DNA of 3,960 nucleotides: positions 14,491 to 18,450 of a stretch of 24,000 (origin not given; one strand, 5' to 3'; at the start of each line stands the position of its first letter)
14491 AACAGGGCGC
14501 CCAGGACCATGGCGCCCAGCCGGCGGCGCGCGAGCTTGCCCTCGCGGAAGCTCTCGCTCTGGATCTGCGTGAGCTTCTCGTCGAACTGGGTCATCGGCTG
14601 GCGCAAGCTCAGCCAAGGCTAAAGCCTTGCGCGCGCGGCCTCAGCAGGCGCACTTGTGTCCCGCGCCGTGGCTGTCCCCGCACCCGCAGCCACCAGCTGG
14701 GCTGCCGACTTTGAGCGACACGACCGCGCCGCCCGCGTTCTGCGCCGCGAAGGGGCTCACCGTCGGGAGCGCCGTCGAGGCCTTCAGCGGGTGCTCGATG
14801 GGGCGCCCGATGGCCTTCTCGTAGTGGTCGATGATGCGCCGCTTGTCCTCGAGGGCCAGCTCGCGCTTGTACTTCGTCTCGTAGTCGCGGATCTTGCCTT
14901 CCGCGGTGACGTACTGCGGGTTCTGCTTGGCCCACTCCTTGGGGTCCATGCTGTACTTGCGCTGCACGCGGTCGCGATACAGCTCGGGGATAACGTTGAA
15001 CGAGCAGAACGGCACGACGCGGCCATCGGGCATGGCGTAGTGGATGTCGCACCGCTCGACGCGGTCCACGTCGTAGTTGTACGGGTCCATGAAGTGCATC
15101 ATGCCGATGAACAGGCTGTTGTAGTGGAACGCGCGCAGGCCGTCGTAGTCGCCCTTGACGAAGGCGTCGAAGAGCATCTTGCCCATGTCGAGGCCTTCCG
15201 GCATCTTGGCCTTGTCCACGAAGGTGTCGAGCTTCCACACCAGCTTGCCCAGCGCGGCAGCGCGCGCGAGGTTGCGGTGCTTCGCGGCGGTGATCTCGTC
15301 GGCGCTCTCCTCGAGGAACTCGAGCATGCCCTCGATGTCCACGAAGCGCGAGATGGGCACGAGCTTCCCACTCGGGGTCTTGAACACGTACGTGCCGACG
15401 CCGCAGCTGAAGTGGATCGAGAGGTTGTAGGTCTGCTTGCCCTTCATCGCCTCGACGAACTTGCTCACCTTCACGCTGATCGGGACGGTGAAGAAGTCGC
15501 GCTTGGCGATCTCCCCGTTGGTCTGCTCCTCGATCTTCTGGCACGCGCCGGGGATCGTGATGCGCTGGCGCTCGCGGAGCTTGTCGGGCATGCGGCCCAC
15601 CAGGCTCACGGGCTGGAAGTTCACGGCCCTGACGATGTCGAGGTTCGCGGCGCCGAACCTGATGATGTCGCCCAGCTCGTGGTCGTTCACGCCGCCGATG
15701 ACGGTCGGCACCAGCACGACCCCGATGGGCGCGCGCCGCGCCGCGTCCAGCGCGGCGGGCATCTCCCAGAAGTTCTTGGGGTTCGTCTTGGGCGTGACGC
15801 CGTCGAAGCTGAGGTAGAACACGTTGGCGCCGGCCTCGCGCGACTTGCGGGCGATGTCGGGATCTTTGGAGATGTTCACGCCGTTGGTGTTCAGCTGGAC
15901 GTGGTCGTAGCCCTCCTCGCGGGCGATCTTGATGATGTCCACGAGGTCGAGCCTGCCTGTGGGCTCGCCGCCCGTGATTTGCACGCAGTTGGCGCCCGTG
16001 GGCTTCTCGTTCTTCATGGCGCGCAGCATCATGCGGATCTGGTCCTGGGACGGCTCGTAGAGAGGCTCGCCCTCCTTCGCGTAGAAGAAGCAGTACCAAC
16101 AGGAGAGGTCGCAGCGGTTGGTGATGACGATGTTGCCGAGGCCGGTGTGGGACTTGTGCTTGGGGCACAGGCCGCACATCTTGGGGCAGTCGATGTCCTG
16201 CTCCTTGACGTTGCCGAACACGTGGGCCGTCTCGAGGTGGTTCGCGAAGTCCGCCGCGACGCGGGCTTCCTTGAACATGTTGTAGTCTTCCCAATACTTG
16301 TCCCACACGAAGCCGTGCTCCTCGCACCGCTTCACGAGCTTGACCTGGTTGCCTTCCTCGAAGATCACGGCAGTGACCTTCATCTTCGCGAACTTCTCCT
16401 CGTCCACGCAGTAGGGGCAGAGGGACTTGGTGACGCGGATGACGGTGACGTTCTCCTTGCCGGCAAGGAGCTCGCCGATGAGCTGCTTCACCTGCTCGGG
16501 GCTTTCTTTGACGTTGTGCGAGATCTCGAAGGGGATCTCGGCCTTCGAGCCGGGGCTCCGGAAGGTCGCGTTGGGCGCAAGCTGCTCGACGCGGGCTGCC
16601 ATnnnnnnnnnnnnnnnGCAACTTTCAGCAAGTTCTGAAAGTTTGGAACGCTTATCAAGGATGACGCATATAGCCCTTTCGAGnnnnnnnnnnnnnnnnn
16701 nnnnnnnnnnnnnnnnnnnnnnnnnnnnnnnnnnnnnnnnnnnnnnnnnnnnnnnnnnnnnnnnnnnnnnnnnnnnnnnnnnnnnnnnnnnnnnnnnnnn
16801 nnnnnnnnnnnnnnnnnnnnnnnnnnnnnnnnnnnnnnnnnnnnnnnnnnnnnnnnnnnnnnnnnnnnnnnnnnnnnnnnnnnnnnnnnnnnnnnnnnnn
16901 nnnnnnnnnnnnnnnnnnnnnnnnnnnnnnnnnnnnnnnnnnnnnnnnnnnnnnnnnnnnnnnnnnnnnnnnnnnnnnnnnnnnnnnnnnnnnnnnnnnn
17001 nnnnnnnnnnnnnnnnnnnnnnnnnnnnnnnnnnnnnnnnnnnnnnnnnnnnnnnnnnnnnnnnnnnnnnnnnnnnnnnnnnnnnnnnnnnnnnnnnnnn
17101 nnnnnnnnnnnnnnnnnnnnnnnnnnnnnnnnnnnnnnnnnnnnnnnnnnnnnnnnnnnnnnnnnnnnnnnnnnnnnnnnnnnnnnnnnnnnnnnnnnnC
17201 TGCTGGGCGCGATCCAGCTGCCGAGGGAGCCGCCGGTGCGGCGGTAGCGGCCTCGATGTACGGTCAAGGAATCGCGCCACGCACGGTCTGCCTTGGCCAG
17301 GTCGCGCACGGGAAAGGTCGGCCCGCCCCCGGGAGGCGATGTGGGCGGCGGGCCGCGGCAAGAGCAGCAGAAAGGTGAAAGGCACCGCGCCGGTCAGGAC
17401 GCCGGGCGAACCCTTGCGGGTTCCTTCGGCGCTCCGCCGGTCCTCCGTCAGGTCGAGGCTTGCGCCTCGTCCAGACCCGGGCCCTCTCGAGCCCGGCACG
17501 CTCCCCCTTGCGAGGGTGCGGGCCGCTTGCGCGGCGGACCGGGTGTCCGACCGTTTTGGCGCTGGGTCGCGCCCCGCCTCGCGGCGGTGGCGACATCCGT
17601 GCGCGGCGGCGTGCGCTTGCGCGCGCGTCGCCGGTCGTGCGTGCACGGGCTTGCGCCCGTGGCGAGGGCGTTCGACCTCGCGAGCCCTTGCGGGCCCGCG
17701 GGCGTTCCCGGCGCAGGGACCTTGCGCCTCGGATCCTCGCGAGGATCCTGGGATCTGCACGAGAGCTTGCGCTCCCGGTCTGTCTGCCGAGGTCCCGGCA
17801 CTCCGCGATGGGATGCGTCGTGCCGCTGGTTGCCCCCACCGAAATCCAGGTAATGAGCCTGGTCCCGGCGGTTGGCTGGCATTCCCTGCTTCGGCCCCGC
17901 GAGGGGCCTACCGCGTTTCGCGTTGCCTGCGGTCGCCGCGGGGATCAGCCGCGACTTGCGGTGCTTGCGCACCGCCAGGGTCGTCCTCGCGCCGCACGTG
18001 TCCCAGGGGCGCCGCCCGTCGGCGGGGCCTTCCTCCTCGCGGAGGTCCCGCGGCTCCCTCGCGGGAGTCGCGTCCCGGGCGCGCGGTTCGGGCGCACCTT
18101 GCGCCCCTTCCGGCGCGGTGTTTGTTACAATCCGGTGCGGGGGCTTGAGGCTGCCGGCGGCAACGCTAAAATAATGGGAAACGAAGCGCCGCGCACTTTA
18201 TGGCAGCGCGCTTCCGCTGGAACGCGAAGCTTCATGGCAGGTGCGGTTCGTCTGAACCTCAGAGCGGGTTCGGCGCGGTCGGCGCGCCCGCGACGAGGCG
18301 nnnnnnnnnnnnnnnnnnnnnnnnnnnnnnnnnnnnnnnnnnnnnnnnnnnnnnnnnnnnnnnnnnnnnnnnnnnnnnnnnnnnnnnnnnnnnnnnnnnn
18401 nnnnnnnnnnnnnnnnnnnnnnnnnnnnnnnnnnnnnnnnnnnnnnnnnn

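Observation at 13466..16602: Tes-like tetraether synthase followed on the same strand by a 45-aa ORF and a VTT/DedA-domain membrane protein: possible lipid-handling module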

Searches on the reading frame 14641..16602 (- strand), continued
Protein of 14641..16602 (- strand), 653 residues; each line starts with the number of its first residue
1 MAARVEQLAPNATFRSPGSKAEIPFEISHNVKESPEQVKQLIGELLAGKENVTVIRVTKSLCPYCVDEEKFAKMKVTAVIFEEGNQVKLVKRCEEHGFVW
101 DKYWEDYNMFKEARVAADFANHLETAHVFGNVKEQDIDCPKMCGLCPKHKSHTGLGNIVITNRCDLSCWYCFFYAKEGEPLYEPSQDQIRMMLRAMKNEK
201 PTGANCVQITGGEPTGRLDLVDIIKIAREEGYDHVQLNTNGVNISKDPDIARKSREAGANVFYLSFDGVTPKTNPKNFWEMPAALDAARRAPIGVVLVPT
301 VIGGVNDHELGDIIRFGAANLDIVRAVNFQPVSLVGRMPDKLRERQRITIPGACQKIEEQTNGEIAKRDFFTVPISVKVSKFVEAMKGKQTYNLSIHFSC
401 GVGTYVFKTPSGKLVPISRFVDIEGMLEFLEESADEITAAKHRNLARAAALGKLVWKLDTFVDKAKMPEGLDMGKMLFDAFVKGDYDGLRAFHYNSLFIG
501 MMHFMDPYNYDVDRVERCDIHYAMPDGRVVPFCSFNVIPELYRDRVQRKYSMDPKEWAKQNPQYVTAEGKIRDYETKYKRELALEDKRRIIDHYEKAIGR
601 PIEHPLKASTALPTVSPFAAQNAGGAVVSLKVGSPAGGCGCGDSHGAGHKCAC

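Call 33: search_protein_families(library=pfam, proteins=[L016:965-2380:+, L020:1591-2451:+, L073:11592-12539:+, L084:5101-5955:+, L090:11038-11988:+, L090:12210-13190:+, L093:4937-5818:-, L080:12517-13404:+, L065:33-824:+, L044:4311-5213:-], max_evalue=0.01)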
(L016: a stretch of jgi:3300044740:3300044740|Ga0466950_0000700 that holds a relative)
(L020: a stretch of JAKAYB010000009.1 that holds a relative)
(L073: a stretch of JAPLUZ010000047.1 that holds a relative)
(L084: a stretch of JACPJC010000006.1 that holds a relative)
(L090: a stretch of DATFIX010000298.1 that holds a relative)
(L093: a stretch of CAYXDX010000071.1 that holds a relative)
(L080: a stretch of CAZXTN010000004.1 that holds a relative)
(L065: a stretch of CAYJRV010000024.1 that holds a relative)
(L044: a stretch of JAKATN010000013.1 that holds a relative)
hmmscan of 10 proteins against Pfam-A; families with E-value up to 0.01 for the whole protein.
L016:965-2380:+ (472 aa): 0 families

L020:1591-2451:+ (287 aa): 1 family
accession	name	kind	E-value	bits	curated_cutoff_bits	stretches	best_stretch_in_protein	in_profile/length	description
PF01040.23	UbiA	-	1.9e-39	135.9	34.2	1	21-263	3-245/250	UbiA prenyltransferase family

L073:11592-12539:+ (316 aa): 1 family
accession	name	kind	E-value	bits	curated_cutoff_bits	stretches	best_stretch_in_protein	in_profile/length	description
PF10754.15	DUF2569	-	0.00078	20.3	26.5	1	52-135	50-142/143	Protein of unknown function (DUF2569)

L084:5101-5955:+ (285 aa): 2 families
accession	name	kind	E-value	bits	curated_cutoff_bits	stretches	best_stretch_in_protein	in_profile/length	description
PF01569.27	PAP2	-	5e-22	78.5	27.2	1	58-159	4-118/130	PAP2 superfamily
PF14378.12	PAP2_3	-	4.5e-07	30.3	27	1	96-158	125-187/190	PAP2 superfamily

L090:11038-11988:+ (317 aa): 1 family
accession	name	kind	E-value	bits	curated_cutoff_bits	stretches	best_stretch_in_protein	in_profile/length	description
PF00892.27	EamA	-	3.6e-40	137.8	28.2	2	18-149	6-134/135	EamA-like transporter family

L090:12210-13190:+ (327 aa): 1 family
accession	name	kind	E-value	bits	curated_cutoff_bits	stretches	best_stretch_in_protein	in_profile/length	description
PF00892.27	EamA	-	8e-36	123.7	28.2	2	30-159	8-134/135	EamA-like transporter family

L093:4937-5818:- (294 aa): 1 family
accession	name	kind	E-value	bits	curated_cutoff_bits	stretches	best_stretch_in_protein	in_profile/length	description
PF01040.23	UbiA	-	8.8e-40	137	34.2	1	36-264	4-234/250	UbiA prenyltransferase family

L080:12517-13404:+ (296 aa): 1 family
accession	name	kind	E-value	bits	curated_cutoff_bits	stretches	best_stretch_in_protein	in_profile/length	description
PF00482.28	T2SSF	-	4.2e-19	69.2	25.2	1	87-211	2-122/125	Type II secretion system (T2SS), protein F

L065:33-824:+ (264 aa): 2 families
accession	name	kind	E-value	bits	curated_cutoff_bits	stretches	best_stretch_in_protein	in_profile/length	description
PF05569.17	Peptidase_M56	-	5.8e-12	45.8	31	1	96-235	109-250/296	BlaR1 peptidase M56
PF01435.24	Peptidase_M48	-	1.5e-09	38.4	20.3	1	123-226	3-112/186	Peptidase family M48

L044:4311-5213:- (301 aa): 1 family
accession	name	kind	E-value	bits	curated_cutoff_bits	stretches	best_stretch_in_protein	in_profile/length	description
PF00924.24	MS_channel_2nd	-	4.8e-11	43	20.2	1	126-212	1-64/68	Mechanosensitive ion channel, beta-domain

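Call 74: search_protein_families(library=pfam, proteins=[L014:6729-8045:+, L014:8195-9778:+, L016:7693-8094:+, L016:8546-8923:+], max_evalue=0.05)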
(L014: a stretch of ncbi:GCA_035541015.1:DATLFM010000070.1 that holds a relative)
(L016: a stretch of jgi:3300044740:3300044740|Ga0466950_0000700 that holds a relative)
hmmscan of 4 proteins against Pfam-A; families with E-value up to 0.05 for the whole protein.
L014:6729-8045:+ (438 aa): 1 family
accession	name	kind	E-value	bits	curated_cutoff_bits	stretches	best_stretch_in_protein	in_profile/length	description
PF16927.11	HisKA_7TM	-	1.3e-07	32.2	28.6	1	15-193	6-181/224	N-terminal 7TM region of histidine kinase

L014:8195-9778:+ (527 aa): 3 families
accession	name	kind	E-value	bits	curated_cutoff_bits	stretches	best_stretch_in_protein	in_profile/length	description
PF13088.12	BNR_2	-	2.6e-09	37.3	31.4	1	278-421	113-243/277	BNR repeat-like domain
PF02012.26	BNR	-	6.9e-06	25.7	27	0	355-363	3-11/12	BNR/Asp-box repeat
PF20067.5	SSL_N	-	0.00034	20.8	18.9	0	466-481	26-41/46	Strictosidine synthase-like, N-terminal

L016:7693-8094:+ (133 aa): 0 families

L016:8546-8923:+ (125 aa): 0 families

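Call 89: search_protein_families(library=pfam, alignment_id=A5, max_evalue=0.01)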
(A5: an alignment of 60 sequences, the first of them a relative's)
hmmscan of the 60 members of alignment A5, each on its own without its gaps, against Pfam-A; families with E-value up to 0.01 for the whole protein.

A. member 1, L014:6639-8042:+ (468 aa): 1 family
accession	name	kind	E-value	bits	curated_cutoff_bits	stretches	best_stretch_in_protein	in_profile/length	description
PF16927.11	HisKA_7TM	-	1.5e-07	32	28.6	1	45-224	6-182/224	N-terminal 7TM region of histidine kinase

B. families by the number of members that match (of 60 scanned): 41 families (the first 25 are shown)
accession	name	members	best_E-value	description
PF07690.21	MFS_1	4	1.3e-38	Major Facilitator Superfamily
PF01925.25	TauE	2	1.3e-49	Sulfite exporter TauE/SafE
PF00892.27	EamA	2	3.6e-40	EamA-like transporter family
PF01040.23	UbiA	2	8.8e-40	UbiA prenyltransferase family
PF00083.30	Sugar_tr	2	7.3e-37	Sugar (and other) transporter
PF00482.28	T2SSF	2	5.8e-21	Type II secretion system (T2SS), protein F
PF02233.22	PNTB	1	1.8e-117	NAD(P) transhydrogenase beta subunit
PF01864.22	CarS-like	1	8.7e-63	CDP-archaeol synthase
PF02654.20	CobS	1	4.1e-35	Cobalamin-5-phosphate synthase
PF12769.12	PNTB_4TM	1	3.8e-32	4TM region of pyridine nucleotide transhydrogenase, mitoch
PF12704.14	MacB_PCD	1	3.2e-25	MacB-like periplasmic core domain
PF01694.28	Rhomboid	1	6.7e-24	Rhomboid domain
PF07843.16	DUF1634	1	2.7e-22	Protein of unknown function (DUF1634)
PF01569.27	PAP2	1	5e-22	PAP2 superfamily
PF02687.27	FtsX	1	2.7e-19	FtsX-like permease C-terminal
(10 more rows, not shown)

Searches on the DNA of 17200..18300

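Call 95: search_rna_families(source=window, start=17200, end=18300, threshold=evalue, max_evalue=5, show_alignments=2)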
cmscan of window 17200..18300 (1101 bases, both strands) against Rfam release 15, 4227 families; matches with E-value up to 5: 0.
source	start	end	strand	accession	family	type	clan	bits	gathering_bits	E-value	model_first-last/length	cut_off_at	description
